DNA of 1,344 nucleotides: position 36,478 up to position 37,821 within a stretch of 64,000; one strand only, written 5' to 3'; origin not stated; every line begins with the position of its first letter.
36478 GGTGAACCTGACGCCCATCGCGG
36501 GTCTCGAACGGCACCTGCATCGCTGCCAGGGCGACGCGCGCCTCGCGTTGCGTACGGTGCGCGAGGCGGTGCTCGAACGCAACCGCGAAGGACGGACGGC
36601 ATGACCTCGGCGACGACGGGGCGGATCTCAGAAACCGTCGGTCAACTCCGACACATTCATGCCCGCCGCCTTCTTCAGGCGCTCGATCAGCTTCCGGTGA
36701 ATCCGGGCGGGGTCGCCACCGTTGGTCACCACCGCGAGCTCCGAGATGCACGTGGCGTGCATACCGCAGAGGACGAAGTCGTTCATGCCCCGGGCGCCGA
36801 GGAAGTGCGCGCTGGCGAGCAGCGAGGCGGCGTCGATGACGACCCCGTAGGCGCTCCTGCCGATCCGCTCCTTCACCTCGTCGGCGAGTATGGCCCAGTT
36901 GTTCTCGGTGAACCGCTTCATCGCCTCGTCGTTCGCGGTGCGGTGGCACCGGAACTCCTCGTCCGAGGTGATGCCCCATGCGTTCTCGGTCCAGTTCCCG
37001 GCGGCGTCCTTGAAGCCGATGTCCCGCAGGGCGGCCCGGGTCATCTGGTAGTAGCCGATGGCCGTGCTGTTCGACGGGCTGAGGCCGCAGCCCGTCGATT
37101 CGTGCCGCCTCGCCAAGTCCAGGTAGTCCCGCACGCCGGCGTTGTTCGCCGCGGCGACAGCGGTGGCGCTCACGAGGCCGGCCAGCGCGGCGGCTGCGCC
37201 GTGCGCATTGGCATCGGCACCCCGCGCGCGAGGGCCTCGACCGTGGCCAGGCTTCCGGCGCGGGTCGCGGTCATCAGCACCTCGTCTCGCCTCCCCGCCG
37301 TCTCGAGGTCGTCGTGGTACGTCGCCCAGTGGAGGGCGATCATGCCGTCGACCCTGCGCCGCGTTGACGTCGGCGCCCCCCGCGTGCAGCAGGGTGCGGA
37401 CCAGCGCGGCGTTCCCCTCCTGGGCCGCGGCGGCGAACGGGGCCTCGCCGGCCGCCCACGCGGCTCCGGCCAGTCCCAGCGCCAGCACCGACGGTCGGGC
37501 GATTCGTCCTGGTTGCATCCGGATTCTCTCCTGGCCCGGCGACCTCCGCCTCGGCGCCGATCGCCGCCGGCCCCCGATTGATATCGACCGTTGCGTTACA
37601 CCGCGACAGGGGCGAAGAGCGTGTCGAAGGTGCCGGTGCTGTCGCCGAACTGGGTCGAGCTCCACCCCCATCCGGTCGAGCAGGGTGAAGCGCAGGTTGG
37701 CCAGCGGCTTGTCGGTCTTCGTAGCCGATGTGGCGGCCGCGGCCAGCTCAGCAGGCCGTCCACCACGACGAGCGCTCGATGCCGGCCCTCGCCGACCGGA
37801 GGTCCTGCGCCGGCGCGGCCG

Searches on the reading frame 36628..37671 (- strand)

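Call 22: search_protein_families(library=pfam, proteins=[window:36628-37671:-], max_evalue=0.001)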
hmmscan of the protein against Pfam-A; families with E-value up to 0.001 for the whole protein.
window:36628-37671:- (347 aa): 0 families

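Call 57: search_protein_families(library=pfam, proteins=[window:36628-37671:-], max_evalue=0.01)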
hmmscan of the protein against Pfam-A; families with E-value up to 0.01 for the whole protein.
window:36628-37671:- (347 aa): 1 family
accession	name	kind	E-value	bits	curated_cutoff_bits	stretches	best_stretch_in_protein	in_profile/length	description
PF00023.36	Ank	-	0.0024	18.6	21.1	1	78-104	5-30/33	Ankyrin repeat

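Call 58: search_protein_families(library=ncbifam, proteins=[window:36628-37671:-], max_evalue=0.01)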
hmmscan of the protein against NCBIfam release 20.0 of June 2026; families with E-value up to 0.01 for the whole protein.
window:36628-37671:- (347 aa): 0 families
